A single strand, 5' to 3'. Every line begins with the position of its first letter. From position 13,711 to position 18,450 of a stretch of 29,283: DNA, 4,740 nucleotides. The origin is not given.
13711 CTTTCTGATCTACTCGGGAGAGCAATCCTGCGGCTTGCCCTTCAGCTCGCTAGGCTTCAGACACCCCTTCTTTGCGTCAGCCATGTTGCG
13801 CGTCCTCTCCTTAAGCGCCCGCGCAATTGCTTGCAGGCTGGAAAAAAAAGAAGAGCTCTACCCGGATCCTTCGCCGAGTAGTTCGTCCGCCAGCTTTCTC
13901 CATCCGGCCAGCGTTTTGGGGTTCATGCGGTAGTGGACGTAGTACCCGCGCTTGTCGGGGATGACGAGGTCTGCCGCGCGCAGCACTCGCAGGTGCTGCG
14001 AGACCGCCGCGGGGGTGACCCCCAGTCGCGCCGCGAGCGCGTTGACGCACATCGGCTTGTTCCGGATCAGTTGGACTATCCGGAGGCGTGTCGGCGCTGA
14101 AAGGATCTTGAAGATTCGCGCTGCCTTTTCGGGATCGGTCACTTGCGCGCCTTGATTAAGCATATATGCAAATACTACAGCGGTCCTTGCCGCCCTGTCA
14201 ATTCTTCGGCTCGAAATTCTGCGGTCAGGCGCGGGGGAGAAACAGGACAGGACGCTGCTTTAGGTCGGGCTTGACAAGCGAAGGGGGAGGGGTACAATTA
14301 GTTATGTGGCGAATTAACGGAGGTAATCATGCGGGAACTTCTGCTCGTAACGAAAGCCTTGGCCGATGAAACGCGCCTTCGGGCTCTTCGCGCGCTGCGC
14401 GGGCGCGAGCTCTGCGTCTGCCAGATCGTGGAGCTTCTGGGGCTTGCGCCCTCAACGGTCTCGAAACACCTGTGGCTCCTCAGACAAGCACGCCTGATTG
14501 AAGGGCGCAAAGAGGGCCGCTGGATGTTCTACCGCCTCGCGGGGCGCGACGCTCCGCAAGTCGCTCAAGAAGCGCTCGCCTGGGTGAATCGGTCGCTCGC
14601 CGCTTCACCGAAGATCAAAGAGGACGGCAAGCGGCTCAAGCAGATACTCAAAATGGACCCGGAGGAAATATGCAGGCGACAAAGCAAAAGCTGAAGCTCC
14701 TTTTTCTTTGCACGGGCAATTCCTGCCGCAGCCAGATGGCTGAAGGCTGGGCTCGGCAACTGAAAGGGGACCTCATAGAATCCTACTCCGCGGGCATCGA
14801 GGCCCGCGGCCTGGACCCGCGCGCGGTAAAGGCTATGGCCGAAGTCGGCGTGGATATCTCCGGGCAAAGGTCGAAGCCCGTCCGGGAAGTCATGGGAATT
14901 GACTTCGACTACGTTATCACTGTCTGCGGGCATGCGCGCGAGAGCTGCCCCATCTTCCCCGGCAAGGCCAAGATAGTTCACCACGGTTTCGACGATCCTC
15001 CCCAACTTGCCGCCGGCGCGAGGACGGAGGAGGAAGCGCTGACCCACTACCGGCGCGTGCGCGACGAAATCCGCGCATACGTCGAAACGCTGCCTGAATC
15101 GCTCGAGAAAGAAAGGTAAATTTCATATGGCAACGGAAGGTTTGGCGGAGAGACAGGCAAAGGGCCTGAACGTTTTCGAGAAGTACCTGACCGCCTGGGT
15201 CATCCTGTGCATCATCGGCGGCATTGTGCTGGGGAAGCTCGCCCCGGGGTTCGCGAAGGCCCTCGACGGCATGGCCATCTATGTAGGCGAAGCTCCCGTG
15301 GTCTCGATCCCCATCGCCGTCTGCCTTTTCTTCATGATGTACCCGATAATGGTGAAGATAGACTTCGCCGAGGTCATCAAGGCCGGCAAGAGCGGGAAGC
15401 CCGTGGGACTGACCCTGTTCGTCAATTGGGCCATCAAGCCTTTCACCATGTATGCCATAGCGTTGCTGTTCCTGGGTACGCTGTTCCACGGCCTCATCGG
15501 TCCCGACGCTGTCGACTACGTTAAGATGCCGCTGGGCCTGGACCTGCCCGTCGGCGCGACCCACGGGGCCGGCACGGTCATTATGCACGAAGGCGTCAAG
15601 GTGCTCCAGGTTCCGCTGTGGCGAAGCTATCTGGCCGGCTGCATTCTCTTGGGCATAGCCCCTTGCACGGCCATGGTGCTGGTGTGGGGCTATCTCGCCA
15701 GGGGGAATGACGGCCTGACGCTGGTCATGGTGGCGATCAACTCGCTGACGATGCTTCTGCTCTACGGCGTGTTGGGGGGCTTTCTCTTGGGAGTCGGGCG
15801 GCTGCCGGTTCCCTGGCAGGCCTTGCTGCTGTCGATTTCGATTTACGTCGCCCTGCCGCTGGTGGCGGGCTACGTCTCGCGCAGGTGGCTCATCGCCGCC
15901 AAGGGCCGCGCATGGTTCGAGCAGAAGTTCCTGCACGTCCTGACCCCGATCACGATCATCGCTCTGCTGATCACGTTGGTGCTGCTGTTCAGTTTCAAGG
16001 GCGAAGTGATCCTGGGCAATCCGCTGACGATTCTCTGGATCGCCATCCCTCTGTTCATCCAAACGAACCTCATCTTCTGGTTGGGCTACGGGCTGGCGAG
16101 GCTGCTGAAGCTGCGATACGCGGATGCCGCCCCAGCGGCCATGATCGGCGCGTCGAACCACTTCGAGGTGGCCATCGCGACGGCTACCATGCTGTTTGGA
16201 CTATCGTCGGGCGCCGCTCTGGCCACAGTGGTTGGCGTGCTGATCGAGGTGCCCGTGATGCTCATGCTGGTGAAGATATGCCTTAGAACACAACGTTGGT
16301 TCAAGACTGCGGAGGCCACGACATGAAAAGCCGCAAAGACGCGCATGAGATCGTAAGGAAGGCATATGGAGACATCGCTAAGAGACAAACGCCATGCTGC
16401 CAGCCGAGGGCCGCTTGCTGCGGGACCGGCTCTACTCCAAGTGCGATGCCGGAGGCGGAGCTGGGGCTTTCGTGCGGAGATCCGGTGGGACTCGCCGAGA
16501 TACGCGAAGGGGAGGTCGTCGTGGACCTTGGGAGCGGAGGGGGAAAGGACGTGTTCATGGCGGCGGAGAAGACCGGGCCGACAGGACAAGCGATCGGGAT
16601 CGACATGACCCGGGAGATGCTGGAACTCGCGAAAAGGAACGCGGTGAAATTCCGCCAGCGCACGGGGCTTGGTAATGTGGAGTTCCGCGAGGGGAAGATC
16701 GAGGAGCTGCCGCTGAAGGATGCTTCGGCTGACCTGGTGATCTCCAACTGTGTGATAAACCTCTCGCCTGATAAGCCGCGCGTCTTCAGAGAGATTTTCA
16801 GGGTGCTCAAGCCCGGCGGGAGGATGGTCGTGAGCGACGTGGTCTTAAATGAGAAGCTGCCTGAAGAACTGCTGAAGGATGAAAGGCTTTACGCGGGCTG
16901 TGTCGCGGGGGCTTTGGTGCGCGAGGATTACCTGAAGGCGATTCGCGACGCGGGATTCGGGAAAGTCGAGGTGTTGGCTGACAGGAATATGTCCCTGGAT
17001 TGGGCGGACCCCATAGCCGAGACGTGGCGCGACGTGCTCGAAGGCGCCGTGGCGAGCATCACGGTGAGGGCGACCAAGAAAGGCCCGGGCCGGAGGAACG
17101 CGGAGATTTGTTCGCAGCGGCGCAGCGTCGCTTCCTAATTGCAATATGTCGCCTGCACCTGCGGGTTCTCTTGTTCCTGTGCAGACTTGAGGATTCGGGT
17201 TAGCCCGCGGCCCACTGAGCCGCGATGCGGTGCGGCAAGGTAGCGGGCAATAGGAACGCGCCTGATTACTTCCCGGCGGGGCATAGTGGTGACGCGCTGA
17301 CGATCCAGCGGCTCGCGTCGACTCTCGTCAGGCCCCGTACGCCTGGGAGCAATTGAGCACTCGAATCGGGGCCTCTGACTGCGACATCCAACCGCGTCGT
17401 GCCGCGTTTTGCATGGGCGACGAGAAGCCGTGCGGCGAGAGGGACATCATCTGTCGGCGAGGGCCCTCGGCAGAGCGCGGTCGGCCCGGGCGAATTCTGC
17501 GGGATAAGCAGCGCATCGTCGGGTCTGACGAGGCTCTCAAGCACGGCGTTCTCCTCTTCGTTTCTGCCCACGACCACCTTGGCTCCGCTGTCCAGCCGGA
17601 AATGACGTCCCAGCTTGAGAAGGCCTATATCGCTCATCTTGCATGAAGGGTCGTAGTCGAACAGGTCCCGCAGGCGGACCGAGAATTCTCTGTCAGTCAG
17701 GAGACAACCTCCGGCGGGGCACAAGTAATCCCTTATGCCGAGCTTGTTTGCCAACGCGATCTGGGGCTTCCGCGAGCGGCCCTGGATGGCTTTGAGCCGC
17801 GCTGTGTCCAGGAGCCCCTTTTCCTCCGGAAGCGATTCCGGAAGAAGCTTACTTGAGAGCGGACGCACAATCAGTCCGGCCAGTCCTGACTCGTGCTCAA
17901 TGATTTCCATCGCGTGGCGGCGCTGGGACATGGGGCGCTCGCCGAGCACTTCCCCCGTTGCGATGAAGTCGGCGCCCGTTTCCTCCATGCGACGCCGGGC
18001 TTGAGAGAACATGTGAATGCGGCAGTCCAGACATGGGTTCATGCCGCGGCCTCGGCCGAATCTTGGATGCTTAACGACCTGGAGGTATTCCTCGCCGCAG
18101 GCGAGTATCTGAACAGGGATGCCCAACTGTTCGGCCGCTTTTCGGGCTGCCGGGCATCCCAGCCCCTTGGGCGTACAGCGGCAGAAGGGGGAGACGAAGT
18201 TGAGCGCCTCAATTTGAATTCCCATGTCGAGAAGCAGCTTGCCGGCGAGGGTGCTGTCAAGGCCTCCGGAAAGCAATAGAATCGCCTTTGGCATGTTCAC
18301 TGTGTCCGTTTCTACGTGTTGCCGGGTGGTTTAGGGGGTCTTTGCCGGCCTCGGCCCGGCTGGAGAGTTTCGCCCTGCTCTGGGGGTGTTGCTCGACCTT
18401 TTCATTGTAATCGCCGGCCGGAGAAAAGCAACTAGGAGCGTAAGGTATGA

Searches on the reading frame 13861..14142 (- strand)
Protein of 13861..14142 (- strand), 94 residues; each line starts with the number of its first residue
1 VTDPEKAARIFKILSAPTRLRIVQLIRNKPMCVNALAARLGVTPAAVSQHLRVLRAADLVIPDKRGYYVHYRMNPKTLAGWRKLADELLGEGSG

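Call 76: search_protein_families(library=pfam, proteins=[window:13861-14142:-], max_evalue=0.1)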
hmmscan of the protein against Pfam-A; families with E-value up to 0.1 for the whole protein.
seq(94 aa): 27 families (the best 25 are shown)
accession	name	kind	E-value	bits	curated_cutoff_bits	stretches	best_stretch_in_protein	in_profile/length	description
PF01022.26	HTH_5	-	2.4e-15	56.6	22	1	17-60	2-45/47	Bacterial regulatory protein, arsR family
PF12840.13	HTH_20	-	2.4e-13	50.3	27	1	14-60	1-48/51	Helix-turn-helix domain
PF13412.12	HTH_24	-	1.4e-05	25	21.9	1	21-60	7-47/48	Winged helix-turn-helix DNA-binding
PF12802.13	MarR_2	-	1.9e-05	25.2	27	1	24-61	12-51/61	MarR family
PF21476.4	PF0610-like_N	-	6.4e-05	23.6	33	1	18-53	2-37/50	PF0610-like, N-terminal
PF08279.18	HTH_11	-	0.00023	21.4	25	1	19-66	2-51/55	HTH domain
PF17782.7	DprA_WH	-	0.00027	21.3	22.9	1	16-51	11-46/61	DprA winged helix domain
PF25212.1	HVO_A0114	-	0.00066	19.9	27.6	1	6-66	12-72/84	HVO_A0114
PF13518.12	HTH_28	-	0.00082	19.8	25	0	19-56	2-38/52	Helix-turn-helix domain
PF08100.18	Dimerisation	-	0.0013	19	25.6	1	9-67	17-77/93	O-methyltransferase dimerisation domain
PF13545.12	HTH_Crp_2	-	0.0018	18.6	27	1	34-65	26-56/70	Crp-like helix-turn-helix domain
PF01325.25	Fe_dep_repress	-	0.0028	18.3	26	1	32-64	24-56/60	Iron dependent repressor, N-terminal DNA binding domain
PF24266.1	HTH_HVO_0163_N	-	0.0058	17.1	31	1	18-73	3-59/70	HVO_0163, N-terminal HTH domain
PF09339.16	HTH_IclR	-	0.0058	16.8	22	1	27-60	13-48/52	IclR helix-turn-helix domain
PF13384.12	HTH_23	-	0.0083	16.4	24.6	1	17-51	5-38/50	Homeodomain-like domain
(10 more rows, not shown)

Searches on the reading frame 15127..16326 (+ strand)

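Call 7: search_protein_families(library=pfam, proteins=[window:15127-16326:+], max_evalue=0.001)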
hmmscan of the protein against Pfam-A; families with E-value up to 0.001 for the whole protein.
window:15127-16326:+ (399 aa): 2 families
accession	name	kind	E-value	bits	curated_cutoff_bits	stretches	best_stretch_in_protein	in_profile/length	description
PF01758.21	SBF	-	5.4e-40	137.6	24.3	1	65-296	2-189/191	Sodium Bile acid symporter family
PF13593.11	SBF_like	-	4.9e-10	39.6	25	1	24-374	2-297/313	SBF-like CPA transporter family (DUF4137)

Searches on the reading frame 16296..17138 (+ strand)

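Call 7: search_protein_families(library=pfam, proteins=[window:16296-17138:+], max_evalue=0.001)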
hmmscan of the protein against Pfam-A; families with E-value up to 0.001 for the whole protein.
window:16296-17138:+ (280 aa): 12 families
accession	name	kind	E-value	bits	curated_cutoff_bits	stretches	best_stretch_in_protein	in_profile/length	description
PF13847.12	Methyltransf_31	-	4.1e-38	130.7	27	1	70-209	2-133/145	Methyltransferase domain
PF08241.18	Methyltransf_11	-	4.6e-22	78.9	21.2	1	76-179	1-95/95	Methyltransferase domain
PF13649.12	Methyltransf_25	-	1.6e-21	77.2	27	1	75-175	1-97/97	Methyltransferase domain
PF01209.24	Ubie_methyltran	-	9e-17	61.6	20.1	1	69-180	45-152/233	ubiE/COQ5 methyltransferase family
PF08242.18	Methyltransf_12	-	1e-13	52.3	30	1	76-176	1-97/98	Methyltransferase domain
PF13489.12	Methyltransf_23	-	8.7e-10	39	27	1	68-191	19-128/164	Methyltransferase domain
PF24675.1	NpmA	-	1.3e-07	31.6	60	1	72-220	24-174/214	16S rRNA (adenine(1408)-N(1))-methyltransferase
PF01135.25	PCMT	-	1e-05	25.8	20.3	1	66-179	68-171/210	Protein-L-isoaspartate(D-aspartate) O-methyltransferase (PCMT)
PF08123.19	DOT1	-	5.3e-05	23.3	23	1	68-129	39-99/205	Histone methylation protein DOT1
PF20922.3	Anamorsin_N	-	6.4e-05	23.2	27.1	1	134-188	41-96/163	Anamorsin, N-terminal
PF05148.21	Methyltransf_8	-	0.00026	21.3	27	1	134-182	112-159/219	Hypothetical methyltransferase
PF01170.24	UPF0020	-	0.00051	20.2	22.3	1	92-151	72-128/197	RMKL-like, methyltransferase domain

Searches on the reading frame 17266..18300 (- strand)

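Call 7: search_protein_families(library=pfam, proteins=[window:17266-18300:-], max_evalue=0.001)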
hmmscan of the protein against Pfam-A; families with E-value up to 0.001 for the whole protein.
window:17266-18300:- (344 aa): 3 families
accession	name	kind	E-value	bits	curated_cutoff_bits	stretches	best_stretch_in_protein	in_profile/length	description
PF18297.6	NFACT-R_2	-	9.8e-15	55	26.9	1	231-318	1-89/104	NFACT protein RNA binding domain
PF03054.22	tRNA_Me_trans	-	1.7e-08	34.8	20.6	1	7-117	4-126/202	tRNA methyl transferase HUP domain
PF02568.20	ThiI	-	5.9e-07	29.7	20.5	1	5-148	5-144/197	Thiamine biosynthesis protein (ThiI)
